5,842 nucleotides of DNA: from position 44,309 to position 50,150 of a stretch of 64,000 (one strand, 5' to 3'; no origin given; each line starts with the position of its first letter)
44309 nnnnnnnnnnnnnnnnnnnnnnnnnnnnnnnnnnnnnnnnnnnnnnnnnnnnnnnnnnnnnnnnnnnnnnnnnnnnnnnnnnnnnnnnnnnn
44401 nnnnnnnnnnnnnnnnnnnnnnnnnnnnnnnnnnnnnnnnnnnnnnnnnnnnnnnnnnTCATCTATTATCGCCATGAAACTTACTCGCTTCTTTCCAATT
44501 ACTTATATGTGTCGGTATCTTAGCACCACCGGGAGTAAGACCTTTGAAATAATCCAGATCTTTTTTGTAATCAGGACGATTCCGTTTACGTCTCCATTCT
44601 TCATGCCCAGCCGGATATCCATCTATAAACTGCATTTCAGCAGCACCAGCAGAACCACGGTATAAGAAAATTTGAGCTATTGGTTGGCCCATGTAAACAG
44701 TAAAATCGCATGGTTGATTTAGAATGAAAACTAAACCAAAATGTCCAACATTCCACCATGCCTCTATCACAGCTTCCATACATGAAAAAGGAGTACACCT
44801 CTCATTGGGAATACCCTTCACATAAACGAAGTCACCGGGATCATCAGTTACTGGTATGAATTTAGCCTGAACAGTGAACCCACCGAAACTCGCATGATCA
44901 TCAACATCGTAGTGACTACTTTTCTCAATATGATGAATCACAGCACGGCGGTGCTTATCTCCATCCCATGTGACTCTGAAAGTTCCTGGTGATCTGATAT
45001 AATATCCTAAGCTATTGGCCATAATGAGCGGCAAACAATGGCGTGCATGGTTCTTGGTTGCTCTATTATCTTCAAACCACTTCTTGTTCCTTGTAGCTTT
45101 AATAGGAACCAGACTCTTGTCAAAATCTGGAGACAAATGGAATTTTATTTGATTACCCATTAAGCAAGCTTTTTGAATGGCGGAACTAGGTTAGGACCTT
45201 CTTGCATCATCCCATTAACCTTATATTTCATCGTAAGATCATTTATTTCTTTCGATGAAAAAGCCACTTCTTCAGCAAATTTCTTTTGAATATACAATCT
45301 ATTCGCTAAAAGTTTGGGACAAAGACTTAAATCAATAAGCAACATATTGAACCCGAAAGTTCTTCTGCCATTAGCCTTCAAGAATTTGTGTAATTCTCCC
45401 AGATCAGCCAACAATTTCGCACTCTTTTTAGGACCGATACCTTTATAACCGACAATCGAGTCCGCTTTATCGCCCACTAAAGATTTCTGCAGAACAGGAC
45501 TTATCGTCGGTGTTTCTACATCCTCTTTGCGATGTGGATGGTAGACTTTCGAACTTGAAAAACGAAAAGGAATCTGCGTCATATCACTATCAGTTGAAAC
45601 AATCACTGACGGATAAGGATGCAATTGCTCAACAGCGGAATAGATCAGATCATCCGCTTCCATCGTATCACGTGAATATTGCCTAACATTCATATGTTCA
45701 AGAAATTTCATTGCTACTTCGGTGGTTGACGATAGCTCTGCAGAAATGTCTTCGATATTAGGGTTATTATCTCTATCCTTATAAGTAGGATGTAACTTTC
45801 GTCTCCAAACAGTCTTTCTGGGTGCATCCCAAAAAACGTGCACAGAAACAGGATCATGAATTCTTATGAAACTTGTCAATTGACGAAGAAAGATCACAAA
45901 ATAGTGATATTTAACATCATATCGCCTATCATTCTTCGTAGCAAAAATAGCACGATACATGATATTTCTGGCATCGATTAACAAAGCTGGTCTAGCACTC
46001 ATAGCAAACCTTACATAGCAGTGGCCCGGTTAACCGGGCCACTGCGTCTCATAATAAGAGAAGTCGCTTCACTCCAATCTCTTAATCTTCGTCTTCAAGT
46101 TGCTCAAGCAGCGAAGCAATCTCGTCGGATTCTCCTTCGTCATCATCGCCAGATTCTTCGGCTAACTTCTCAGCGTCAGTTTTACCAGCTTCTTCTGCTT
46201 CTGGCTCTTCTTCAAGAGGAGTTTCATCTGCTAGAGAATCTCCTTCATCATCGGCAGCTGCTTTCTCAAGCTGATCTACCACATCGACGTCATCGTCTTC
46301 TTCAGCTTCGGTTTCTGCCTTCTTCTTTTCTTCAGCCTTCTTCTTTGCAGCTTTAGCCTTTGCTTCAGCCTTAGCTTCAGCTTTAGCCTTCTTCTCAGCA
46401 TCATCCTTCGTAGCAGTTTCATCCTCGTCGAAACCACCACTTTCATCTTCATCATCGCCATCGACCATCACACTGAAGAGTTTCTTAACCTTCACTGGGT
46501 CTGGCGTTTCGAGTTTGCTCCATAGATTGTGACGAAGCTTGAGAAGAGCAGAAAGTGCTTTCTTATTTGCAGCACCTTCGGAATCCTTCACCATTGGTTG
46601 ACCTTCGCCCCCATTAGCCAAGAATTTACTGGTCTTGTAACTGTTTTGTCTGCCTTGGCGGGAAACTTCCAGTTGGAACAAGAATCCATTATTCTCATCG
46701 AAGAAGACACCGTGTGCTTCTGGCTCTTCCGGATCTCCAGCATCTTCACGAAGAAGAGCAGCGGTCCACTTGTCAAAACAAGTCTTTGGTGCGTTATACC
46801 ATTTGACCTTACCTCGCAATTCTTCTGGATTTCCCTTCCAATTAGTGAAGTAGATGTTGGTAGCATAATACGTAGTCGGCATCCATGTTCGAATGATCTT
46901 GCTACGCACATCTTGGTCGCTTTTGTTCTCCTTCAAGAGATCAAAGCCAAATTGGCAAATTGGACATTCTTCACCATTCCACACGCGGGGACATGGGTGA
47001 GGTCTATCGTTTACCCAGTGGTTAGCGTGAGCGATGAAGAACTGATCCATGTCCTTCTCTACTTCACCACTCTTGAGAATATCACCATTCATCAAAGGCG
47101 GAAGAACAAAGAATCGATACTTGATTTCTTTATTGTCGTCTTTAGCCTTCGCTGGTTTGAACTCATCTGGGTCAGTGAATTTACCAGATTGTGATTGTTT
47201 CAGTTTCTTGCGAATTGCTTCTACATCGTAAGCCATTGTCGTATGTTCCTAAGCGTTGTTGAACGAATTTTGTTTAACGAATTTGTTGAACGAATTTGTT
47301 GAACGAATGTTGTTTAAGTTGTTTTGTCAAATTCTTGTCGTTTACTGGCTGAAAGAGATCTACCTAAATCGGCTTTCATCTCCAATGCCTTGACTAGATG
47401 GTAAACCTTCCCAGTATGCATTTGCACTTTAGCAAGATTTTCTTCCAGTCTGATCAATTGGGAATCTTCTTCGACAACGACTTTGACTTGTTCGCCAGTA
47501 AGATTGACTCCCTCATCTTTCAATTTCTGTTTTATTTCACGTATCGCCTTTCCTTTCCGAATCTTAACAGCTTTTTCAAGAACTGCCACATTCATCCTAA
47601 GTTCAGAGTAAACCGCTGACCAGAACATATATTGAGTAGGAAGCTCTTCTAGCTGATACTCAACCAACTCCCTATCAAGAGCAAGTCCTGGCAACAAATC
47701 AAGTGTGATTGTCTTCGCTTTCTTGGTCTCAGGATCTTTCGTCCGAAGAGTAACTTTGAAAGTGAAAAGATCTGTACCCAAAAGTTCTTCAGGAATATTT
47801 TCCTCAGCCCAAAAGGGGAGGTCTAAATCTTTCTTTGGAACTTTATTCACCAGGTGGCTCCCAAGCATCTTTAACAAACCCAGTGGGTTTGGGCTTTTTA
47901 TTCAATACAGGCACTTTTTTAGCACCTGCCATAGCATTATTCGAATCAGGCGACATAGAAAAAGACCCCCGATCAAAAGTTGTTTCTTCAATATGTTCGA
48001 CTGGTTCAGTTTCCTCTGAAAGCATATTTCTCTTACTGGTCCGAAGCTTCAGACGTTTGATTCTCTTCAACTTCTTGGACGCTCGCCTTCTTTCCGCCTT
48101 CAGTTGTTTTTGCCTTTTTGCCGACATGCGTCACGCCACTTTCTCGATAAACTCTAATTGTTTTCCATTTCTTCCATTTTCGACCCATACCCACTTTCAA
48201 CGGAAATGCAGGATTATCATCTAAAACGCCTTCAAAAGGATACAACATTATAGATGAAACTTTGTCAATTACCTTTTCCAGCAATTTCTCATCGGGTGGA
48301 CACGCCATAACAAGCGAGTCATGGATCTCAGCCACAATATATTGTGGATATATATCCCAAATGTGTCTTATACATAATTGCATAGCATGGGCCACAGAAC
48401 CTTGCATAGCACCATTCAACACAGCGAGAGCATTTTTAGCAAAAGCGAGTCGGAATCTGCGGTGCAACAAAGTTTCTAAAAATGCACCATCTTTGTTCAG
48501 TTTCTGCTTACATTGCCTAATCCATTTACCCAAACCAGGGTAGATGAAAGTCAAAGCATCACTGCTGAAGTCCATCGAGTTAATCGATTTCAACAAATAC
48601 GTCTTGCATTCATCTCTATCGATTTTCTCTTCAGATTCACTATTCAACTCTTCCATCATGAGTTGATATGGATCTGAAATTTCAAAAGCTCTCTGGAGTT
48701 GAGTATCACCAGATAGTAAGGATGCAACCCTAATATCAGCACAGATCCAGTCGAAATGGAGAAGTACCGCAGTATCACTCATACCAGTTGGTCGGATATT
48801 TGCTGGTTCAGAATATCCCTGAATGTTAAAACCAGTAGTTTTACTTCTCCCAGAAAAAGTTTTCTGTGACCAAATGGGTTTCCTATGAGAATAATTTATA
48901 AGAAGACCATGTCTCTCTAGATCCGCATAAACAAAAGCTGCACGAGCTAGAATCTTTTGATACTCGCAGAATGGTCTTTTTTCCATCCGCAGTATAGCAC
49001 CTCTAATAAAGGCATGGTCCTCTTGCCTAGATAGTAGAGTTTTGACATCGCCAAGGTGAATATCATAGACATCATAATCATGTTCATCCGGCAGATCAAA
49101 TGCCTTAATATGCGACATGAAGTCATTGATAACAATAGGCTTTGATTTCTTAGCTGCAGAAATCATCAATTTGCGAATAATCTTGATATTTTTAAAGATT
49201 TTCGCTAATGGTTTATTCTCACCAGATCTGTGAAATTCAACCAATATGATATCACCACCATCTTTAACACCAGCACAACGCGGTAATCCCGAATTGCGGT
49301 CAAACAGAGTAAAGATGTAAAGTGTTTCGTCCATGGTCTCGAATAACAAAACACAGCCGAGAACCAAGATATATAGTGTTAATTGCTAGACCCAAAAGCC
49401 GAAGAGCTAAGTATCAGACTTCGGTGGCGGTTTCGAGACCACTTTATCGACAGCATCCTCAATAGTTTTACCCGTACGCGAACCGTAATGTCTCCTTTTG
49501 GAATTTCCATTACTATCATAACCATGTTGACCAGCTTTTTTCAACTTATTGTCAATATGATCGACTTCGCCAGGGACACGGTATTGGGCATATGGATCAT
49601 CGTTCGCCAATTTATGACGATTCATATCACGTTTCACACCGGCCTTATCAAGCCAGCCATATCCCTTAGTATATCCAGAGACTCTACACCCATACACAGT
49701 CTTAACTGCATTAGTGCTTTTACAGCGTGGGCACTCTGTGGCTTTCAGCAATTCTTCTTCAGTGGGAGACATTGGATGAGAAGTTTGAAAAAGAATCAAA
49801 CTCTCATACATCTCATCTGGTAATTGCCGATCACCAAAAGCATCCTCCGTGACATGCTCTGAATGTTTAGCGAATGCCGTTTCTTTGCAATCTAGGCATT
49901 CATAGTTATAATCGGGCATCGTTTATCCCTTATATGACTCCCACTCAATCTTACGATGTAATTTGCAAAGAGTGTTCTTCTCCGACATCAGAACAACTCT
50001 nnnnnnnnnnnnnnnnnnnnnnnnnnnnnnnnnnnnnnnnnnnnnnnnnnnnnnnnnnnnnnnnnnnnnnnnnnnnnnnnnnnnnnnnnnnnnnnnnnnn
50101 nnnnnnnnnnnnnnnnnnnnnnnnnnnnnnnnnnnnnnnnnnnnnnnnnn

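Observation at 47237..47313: Four tandem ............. repeats in the leader of the gp32-like SSB gene, a candidate autoregulatory operator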

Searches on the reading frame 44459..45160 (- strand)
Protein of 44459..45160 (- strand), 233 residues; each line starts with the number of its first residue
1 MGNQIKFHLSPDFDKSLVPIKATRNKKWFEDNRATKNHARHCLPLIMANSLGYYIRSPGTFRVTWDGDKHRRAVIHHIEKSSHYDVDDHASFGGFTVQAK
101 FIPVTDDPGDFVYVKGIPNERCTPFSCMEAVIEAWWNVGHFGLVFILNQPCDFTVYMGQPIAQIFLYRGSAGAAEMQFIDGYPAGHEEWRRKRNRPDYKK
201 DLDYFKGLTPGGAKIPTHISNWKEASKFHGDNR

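Call 5: search_protein_families(library=pfam, proteins=[window:44459-45160:-], max_evalue=0.01)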
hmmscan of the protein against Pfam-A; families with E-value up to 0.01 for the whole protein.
window:44459-45160:- (233 aa): 1 family
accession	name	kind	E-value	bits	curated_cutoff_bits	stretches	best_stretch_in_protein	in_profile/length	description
PF19541.4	DUF6065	-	8.1e-22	78.3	26.6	1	21-194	15-192/236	Family of unknown function (DUF6065)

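Call 6: search_protein_families(library=phrogs, proteins=[window:44459-45160:-], max_evalue=0.001)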
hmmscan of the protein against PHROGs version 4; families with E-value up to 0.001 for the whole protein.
window:44459-45160:- (233 aa): 0 families

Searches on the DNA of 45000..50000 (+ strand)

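Call 10: search_dna_similar(query=window:45000-50000:+, collection=phages, mode=distant)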
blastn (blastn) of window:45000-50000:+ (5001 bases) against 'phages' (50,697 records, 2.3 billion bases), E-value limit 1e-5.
No match.

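Call 22: search_rna_families(source=window, start=45500, end=48500, threshold=evalue, max_evalue=10)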
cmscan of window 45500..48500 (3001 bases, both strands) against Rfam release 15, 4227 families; matches with E-value up to 10: 10.
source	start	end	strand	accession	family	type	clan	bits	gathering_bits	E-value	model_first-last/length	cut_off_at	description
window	45526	45611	+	RF01573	DdR5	Gene; snRNA; snoRNA; CD-box;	-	22.6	70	5.6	1-81/81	no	Dictyostelium snoRNA DdR5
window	46001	46161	-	RF02225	sX6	Gene; sRNA;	-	19.2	40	0.041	1-342/342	no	Proteobacterial sRNA sX6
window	46427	46465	-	RF00323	snoR79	Gene; snRNA; snoRNA; CD-box;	-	18.5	80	2.8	1-65/65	no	Small nucleolar RNA R79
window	47263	47313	+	RF04228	MIR6140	Gene; miRNA;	-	17.8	140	7.5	1-165/165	no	MIR6140 microRNA precursor family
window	47447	47543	-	RF02306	TtnuCD32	Gene; snRNA; snoRNA; CD-box;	-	17.5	100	5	1-98/98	no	Tetrahymena snoRNA TtnuCD32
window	47256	47306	+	RF04171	MIR1509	Gene; miRNA;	-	17.5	87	8.2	1-121/121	no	MIR1509 microRNA precursor family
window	46222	46255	-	RF01126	sR41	Gene; snRNA; snoRNA; CD-box;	-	16.3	54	1.1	1-53/53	no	Small nucleolar RNA sR41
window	46198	46255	-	RF01276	sR53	Gene; snRNA; snoRNA; CD-box;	-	15.1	49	2.6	1-60/60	no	Small nucleolar RNA sR53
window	46102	46150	-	RF01152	sR1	Gene; snRNA; snoRNA; CD-box;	-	13.6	45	2.8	1-57/57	no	Small nucleolar RNA sR1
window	46241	46255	-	RF01152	sR1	Gene; snRNA; snoRNA; CD-box;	-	11.8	45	8.8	1-57/57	no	Small nucleolar RNA sR1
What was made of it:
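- On T4-type gene 32 translational operator: There is no relevant Rfam match at E <= 10 (call 22).
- Tried and rejected: A permissive search gave only chance-level hits (call 22).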

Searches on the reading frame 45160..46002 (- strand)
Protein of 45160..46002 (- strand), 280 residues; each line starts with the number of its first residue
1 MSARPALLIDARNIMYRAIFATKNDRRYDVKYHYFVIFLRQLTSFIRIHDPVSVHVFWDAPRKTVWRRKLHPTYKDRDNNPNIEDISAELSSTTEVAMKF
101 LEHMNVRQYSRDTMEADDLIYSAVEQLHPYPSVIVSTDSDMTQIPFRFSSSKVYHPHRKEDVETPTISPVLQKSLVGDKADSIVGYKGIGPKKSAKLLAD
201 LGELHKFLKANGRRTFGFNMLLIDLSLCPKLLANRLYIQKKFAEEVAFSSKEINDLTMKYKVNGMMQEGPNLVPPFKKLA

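Call 5: search_protein_families(library=pfam, proteins=[window:45160-46002:-], max_evalue=0.01)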
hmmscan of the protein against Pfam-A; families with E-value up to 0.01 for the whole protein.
window:45160-46002:- (280 aa): 2 families
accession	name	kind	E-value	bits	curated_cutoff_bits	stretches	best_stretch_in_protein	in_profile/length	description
PF02739.22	5_3_exonuc_N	-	5.6e-20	72.1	34.3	1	6-145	2-138/164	5'-3' exonuclease, N-terminal resolvase-like domain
PF01367.25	5_3_exonuc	-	1e-07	32.8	40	1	173-210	10-47/97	5'-3' exonuclease, C-terminal SAM fold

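Call 6: search_protein_families(library=phrogs, proteins=[window:45160-46002:-], max_evalue=0.001)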
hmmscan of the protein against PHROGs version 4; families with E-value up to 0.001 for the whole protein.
window:45160-46002:- (280 aa): 2 families
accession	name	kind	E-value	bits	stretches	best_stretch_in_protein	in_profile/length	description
phrog_107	-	DNA, RNA and nucleotide metabolism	9e-26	92.1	1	7-279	122-413/542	exonuclease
phrog_32545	-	unknown function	0.00034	21.3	1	55-143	50-141/186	-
